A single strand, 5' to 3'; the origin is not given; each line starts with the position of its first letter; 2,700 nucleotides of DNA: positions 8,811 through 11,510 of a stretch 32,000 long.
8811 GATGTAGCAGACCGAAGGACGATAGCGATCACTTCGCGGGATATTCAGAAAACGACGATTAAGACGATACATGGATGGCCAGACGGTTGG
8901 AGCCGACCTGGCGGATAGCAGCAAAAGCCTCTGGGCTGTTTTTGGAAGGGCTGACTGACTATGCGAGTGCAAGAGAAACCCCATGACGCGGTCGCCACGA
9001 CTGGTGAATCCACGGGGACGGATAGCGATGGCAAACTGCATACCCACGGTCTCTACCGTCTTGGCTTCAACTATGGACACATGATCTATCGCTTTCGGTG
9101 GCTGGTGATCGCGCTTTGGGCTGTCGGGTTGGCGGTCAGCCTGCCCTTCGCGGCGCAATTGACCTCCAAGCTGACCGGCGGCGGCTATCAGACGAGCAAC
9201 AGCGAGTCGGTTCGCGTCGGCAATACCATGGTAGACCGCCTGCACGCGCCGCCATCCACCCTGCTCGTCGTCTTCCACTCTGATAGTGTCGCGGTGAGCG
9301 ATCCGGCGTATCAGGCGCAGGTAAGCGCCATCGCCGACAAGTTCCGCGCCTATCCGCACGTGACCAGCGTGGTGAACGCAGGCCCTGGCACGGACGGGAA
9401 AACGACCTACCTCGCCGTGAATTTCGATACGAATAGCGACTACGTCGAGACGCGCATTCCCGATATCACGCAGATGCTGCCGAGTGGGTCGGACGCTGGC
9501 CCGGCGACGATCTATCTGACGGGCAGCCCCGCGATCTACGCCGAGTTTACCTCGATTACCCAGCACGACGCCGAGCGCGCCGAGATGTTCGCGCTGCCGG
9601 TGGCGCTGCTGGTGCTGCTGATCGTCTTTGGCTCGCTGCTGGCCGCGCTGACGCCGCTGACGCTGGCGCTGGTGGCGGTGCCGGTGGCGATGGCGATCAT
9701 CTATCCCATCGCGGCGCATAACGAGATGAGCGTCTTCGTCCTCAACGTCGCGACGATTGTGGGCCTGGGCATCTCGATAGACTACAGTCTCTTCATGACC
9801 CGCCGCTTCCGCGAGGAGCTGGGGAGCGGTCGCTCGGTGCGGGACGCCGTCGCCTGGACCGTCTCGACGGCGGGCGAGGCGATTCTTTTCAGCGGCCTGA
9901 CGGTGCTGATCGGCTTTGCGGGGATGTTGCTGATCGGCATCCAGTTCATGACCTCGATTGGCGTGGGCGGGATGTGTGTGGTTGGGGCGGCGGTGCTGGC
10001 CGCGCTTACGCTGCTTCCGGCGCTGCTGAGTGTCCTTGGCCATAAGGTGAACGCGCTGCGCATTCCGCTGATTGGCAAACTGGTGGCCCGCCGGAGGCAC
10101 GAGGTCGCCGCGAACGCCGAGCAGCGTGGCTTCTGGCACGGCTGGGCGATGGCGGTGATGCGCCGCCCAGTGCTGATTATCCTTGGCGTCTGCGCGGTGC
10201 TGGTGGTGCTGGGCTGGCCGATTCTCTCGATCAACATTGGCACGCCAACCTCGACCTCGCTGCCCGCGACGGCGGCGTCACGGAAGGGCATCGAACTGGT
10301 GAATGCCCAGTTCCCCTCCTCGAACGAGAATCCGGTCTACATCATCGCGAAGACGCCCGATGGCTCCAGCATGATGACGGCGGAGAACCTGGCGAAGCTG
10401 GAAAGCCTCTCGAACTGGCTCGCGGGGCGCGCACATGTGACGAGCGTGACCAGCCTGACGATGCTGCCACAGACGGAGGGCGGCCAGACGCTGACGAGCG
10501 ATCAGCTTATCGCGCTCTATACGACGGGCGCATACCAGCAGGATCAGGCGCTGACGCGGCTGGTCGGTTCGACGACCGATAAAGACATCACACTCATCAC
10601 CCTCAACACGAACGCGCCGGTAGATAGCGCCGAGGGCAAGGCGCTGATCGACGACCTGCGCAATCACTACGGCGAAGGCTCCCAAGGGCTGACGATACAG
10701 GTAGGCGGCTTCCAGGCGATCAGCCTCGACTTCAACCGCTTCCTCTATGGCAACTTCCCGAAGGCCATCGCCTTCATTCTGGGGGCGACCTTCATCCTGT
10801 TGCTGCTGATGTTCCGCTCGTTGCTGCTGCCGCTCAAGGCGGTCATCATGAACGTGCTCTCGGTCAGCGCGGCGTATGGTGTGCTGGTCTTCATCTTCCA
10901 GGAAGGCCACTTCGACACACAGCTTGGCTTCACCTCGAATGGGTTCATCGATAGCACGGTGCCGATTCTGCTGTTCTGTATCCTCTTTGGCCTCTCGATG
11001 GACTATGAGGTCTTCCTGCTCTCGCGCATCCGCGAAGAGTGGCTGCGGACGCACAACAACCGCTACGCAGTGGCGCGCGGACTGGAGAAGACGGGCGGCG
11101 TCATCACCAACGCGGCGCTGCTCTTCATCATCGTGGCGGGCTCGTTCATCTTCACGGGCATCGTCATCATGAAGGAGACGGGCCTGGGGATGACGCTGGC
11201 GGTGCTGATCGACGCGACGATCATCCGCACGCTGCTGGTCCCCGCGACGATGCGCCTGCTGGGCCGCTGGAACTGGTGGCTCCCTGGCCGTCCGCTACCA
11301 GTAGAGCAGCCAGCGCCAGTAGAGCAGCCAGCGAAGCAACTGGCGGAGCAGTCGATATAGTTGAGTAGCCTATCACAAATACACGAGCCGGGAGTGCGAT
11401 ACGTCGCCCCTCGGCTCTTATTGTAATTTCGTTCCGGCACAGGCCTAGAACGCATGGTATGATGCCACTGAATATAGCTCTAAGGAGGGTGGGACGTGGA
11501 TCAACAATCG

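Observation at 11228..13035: Three copies of the MMPL gene tail bracket two different DUF433-DUF5615 toxin-antitoxin cassettes (serial 3'-end displacement array)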

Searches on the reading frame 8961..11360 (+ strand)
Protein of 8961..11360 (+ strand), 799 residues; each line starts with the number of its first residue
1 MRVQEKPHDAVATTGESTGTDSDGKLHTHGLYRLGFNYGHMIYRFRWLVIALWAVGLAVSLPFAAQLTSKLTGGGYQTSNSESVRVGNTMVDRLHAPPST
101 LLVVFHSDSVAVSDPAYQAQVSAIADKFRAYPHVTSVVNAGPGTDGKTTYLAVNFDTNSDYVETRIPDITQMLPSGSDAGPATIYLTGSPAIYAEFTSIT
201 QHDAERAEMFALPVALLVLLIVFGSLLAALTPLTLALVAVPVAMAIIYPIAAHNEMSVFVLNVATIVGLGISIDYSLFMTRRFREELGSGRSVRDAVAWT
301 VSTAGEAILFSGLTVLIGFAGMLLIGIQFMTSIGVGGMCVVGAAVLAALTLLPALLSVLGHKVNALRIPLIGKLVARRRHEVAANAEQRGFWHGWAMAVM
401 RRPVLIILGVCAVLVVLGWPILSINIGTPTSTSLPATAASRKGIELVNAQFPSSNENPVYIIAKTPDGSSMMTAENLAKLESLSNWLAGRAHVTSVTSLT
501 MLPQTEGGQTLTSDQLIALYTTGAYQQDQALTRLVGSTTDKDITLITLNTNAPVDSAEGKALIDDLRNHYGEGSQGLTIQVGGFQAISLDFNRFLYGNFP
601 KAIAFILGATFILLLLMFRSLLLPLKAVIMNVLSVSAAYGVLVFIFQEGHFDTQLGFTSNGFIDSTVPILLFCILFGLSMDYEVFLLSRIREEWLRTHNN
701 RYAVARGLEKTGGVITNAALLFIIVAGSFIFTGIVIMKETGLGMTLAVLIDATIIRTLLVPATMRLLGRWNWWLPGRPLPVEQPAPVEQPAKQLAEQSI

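Call 5: search_protein_families(library=pfam, proteins=[window:8961-11360:+], max_evalue=0.01)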
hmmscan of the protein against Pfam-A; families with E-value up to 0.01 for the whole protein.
window:8961-11360:+ (799 aa): 1 family
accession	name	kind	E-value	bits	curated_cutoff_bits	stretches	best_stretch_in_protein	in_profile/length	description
PF03176.21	MMPL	-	2.4e-91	306.6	20.5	2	97-405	26-332/333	MMPL family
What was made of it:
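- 8961..11360 (+): Resident MMPL transporter gene (799 aa). Its last ~400 nt are the recombination anchor. Pfam MMPL, E 2.4e-91 (call 5).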

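Call 21: find_homologous_proteins(query=window:8961-11360:+, max_evalue=1e-50)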
Query window:8961-11360:+ (799 aa): 2329 proteins with E <= 1e-50 among 8000 candidates; the best 120 are listed.
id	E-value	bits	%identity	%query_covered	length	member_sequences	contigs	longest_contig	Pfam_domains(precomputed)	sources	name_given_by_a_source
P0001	0.0e+0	1623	94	98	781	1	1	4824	PF03176.22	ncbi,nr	ncbi:MAG TPA: MMPL family transporter, partial [Ktedonobacterales bacterium]|nr:MMPL family transpor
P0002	0.0e+0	1607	91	100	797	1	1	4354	PF03176.22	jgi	jgi:RND superfamily putative drug exporter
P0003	0.0e+0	1602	91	100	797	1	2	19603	PF03176.22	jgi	jgi:RND superfamily putative drug exporter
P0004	0.0e+0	1558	88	100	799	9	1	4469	PF03176.22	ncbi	-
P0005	0.0e+0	1527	87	99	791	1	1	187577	PF03176.22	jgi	jgi:RND superfamily putative drug exporter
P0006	0.0e+0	1454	83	99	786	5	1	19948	PF03176.22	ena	-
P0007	0.0e+0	1443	81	99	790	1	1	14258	PF03176.22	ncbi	ncbi:MAG TPA: MMPL family transporter [Ktedonobacterales bacterium]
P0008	0.0e+0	1431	81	99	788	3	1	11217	PF03176.22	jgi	jgi:uncharacterized membrane protein YdfJ with MMPL/SSD domain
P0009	0.0e+0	1427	81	99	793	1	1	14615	PF03176.22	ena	-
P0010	0.0e+0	1421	81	99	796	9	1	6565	PF03176.22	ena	-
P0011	0.0e+0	1420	81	98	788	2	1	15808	PF03176.22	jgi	jgi:putative drug exporter of the RND superfamily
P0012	0.0e+0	1413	81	98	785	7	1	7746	PF03176.22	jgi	jgi:RND superfamily putative drug exporter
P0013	0.0e+0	1411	79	100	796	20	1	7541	PF03176.22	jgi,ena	-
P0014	0.0e+0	1168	67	98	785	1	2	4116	PF03176.22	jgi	jgi:RND superfamily putative drug exporter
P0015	0.0e+0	1160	67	98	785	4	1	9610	PF03176.22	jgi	jgi:RND superfamily putative drug exporter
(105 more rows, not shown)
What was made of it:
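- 8961..11360 (+): Orthologues are 79-94% identical (call 21).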

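Call 23: find_encoding_contigs(protein=P0001, flank=8000, max_places=4)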
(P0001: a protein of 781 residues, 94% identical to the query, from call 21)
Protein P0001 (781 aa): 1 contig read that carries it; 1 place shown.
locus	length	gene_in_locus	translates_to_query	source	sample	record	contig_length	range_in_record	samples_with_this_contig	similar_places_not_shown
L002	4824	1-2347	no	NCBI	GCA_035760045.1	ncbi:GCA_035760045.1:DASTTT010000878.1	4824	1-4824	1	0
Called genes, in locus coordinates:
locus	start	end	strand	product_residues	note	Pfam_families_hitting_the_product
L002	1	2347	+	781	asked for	PF03176:MMPL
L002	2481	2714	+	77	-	PF04255:DUF433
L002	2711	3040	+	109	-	-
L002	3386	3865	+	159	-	PF00583:Acetyltransf_1, PF13673:Acetyltransf_10, PF13508:Acetyltransf_7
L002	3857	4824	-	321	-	PF07894:SACK1 (faint), PF13091:PLDc_2, PF00614:PLDc (faint), PF13091:PLDc_2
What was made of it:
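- Single-cassette haplotypes exist (L002, call 23).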

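Call 24: find_encoding_contigs(protein=P0003, flank=8000, max_places=4)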
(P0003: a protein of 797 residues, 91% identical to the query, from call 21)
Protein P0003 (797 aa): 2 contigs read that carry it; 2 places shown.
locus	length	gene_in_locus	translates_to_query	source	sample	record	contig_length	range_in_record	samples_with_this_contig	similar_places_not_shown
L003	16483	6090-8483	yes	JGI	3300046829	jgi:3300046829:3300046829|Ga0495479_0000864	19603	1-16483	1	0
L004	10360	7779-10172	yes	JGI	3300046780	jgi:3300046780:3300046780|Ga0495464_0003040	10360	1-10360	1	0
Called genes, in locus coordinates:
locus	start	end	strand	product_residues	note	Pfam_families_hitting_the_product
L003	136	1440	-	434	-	PF00202:Aminotran_3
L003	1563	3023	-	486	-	-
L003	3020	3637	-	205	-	PF04542:Sigma70_r2, PF08281:Sigma70_r4_2 (weak)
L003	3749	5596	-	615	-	PF00069:Pkinase, PF07714:PK_Tyr_Ser-Thr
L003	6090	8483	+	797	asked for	PF03176:MMPL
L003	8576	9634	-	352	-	PF10604:Polyketide_cyc2, PF03364:Polyketide_cyc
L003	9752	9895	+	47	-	-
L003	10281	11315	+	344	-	PF00561:Abhydrolase_1, PF12697:Abhydrolase_6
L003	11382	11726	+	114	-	-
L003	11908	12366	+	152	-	PF13673:Acetyltransf_10, PF00583:Acetyltransf_1, PF13508:Acetyltransf_7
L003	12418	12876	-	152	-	PF07883:Cupin_2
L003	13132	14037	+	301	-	PF03988:DUF347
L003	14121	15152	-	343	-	PF22564:HAAS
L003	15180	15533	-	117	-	PF03551:PadR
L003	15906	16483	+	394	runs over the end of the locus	PF20208:ARPP-1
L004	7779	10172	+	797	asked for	PF03176:MMPL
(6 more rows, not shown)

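Call 25: find_encoding_contigs(protein=P0013, flank=8000, max_places=6)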
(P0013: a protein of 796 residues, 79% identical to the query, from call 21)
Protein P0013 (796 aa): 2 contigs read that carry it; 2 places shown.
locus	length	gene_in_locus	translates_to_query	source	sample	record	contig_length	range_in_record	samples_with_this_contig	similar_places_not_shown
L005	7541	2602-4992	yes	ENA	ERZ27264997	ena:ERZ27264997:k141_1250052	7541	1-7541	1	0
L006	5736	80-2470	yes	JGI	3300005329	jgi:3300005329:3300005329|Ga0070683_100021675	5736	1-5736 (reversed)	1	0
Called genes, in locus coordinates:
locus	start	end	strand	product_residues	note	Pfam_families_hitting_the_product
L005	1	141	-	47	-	?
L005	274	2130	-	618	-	PF00069:Pkinase, PF07714:PK_Tyr_Ser-Thr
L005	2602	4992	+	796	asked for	PF03176:MMPL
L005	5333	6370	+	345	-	PF00561:Abhydrolase_1, PF12697:Abhydrolase_6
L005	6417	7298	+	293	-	PF00106:adh_short, PF08659:KR, PF13561:adh_short_C2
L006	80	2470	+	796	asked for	PF03176:MMPL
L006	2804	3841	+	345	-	PF00561:Abhydrolase_1, PF12697:Abhydrolase_6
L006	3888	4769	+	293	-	PF00106:adh_short, PF08659:KR (weak), PF13561:adh_short_C2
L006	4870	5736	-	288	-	?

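Call 27: find_encoding_contigs(protein=P0004, flank=8000, max_places=6)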
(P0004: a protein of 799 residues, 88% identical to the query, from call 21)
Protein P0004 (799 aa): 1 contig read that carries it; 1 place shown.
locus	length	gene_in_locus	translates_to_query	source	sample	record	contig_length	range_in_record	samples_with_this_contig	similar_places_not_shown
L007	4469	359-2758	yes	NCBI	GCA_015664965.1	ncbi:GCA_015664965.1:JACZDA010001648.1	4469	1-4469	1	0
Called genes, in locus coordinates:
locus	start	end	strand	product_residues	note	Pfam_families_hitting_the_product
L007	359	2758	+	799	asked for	PF03176:MMPL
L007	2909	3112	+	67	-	PF04255:DUF433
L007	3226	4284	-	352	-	PF10604:Polyketide_cyc2, PF03364:Polyketide_cyc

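Call 28: find_encoding_contigs(protein=P0005, flank=8000, max_places=3)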
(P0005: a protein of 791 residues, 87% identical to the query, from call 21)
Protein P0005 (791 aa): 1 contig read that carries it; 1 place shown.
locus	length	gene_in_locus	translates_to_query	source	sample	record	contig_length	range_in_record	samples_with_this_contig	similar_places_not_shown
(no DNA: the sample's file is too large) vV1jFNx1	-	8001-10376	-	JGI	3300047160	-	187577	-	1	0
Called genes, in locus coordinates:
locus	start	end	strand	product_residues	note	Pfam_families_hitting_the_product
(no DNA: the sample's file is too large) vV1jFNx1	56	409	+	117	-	-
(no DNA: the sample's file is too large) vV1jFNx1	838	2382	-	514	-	PF00171:Aldedh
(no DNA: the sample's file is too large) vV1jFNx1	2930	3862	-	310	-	PF14249:Tocopherol_cycl (weak)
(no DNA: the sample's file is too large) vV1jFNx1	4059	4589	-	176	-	-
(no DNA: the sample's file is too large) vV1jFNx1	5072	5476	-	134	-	PF03575:Peptidase_S51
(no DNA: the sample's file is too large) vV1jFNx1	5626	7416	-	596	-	PF00069:Pkinase, PF07714:PK_Tyr_Ser-Thr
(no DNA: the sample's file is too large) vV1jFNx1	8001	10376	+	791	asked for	PF03176:MMPL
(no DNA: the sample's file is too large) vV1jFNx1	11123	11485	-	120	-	PF00903:Glyoxalase, PF18029:Glyoxalase_6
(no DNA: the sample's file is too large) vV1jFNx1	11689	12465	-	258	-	-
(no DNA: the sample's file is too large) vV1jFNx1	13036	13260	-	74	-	-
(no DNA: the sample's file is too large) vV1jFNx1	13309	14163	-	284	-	-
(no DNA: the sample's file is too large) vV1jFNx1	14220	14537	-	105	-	-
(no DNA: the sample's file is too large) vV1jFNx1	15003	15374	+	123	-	-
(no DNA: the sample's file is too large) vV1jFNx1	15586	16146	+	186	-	-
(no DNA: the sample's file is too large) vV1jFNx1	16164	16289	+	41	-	-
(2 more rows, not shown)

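Call 29: find_encoding_contigs(protein=P0006, flank=8000, max_places=4)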
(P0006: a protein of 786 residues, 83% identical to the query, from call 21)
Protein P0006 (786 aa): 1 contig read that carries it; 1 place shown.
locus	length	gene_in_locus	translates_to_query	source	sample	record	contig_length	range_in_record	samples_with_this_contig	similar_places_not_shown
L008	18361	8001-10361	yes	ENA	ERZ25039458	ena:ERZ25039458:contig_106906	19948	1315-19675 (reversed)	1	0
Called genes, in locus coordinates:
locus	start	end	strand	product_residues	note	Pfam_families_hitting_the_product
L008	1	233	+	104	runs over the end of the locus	-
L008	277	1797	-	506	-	PF00171:Aldedh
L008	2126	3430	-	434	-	PF00202:Aminotran_3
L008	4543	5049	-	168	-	-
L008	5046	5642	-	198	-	PF04542:Sigma70_r2 (weak), PF08281:Sigma70_r4_2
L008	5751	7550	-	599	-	PF00069:Pkinase, PF07714:PK_Tyr_Ser-Thr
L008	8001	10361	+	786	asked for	PF03176:MMPL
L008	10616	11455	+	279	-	PF03988:DUF347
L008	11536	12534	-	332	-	PF22564:HAAS (weak)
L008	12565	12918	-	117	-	PF03551:PadR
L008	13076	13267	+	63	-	PF04255:DUF433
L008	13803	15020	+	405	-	PF20208:ARPP-1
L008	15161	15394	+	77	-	-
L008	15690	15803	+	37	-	-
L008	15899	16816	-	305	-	PF04069:OpuAC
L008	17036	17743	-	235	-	PF00528:BPD_transp_1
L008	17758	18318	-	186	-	PF00528:BPD_transp_1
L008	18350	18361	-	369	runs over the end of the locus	PF00005:ABC_tran, PF13304:AAA_21 (faint)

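Call 57: search_protein_families(library=pfam, proteins=[L002:3386-3865:+, L003:8576-9634:-], max_evalue=0.001)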
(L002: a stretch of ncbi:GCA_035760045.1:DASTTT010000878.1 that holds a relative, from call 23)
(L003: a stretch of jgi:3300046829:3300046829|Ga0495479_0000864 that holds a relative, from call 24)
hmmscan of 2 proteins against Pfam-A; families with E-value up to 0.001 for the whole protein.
L002:3386-3865:+ (159 aa): 5 families
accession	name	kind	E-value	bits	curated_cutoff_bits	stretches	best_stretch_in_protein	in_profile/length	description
PF00583.31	Acetyltransf_1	-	5.7e-14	52.8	20.7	1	41-125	24-116/116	Acetyltransferase (GNAT) family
PF13508.13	Acetyltransf_7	-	6.3e-12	46.2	27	1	49-126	5-83/84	Acetyltransferase (GNAT) domain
PF13673.13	Acetyltransf_10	-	6.3e-08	33.1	23.6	1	55-129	38-111/128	Acetyltransferase (GNAT) domain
PF08445.16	FR47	-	3.5e-05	24.1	22.1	1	73-126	24-78/86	FR47-like protein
PF14542.12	Acetyltransf_CG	-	7.7e-05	23.2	30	1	69-104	23-58/80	GCN5-related N-acetyl-transferase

L003:8576-9634:- (352 aa): 2 families
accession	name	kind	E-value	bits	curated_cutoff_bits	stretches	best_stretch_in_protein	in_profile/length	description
PF03364.25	Polyketide_cyc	-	1.2e-14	55.1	23.4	1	28-140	4-121/126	Polyketide cyclase / dehydrase and lipid transport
PF10604.15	Polyketide_cyc2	-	6.8e-11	43.1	27.4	1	18-151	3-141/142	Polyketide cyclase / dehydrase and lipid transport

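Call 61: find_encoding_contigs(protein=P0008, flank=6000, max_places=3)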
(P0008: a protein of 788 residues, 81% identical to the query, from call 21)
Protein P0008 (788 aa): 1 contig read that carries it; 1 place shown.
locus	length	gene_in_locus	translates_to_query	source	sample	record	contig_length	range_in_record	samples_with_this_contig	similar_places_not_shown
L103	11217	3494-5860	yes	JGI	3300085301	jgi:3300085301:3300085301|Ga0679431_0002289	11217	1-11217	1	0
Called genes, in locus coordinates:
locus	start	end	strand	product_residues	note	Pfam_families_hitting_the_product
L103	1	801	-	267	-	?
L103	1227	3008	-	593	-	PF00069:Pkinase, PF07714:PK_Tyr_Ser-Thr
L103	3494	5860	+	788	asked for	PF03176:MMPL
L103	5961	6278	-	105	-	-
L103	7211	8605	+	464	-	PF00909:Ammonium_transp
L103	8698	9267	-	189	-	PF07883:Cupin_2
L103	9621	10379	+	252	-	PF03988:DUF347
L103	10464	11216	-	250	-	?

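Call 62: find_encoding_contigs(protein=P0011, flank=6000, max_places=3)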
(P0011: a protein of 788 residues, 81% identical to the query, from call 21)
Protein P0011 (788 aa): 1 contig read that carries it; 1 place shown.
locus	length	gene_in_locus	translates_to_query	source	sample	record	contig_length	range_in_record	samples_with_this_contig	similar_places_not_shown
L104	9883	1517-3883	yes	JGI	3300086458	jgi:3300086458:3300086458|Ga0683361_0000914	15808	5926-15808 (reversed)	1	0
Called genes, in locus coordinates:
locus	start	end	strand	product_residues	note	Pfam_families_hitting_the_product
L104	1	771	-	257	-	?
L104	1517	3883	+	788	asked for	PF03176:MMPL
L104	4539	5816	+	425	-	-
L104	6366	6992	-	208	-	PF00265:TK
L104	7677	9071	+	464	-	PF00909:Ammonium_transp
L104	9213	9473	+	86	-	PF04255:DUF433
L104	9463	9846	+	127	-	PF01927:Mut7-C (weak), PF18478:PIN_10 (weak), PF18480:DUF5615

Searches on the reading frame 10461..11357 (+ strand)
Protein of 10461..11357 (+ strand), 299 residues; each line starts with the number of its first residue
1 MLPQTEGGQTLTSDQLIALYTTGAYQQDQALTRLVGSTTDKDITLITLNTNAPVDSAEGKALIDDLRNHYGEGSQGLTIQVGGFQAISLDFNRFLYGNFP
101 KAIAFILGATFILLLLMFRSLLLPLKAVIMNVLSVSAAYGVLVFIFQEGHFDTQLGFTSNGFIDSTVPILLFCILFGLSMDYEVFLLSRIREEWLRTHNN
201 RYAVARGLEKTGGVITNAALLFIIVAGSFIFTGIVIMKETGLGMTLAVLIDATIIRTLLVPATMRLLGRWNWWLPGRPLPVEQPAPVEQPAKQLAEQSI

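Call 38: find_related_loci(query=window:10461-11357:+, collection=metagenome_contigs, flank=7000)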
Query window:10461-11357:+ (299 aa) in metagenome_contigs; peptide patterns used: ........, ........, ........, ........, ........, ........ (x = any residue, [..] = any of these).
600 stretches matched a pattern (row limit reached: there are more); 595 encode a relative of the query (tblastn E <= 1e-3); the best 80 are kept; 80 distinct loci.
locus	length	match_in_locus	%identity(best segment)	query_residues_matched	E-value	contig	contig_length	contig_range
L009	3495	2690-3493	71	2-269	1e-127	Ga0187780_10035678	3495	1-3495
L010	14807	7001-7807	63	7-275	4e-102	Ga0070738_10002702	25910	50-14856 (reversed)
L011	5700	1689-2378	54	44-275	3e-81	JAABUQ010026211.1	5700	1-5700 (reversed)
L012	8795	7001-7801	48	11-275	9e-81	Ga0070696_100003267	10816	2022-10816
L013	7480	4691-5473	48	19-277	2e-77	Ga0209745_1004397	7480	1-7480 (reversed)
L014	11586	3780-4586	47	11-277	2e-77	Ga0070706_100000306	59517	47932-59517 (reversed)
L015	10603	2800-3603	49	10-277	2e-77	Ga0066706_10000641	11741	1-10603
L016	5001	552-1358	47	11-277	4e-77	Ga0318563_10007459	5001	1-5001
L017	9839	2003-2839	46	10-275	5e-76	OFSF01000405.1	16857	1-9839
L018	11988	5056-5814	49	24-279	1e-74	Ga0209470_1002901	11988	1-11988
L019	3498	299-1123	48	21-284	2e-73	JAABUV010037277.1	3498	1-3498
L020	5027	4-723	49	38-275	9e-73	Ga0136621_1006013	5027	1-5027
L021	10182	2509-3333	46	10-275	9e-72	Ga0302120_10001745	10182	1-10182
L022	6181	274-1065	45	11-275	1e-71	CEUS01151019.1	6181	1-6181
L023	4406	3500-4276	44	19-275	5e-71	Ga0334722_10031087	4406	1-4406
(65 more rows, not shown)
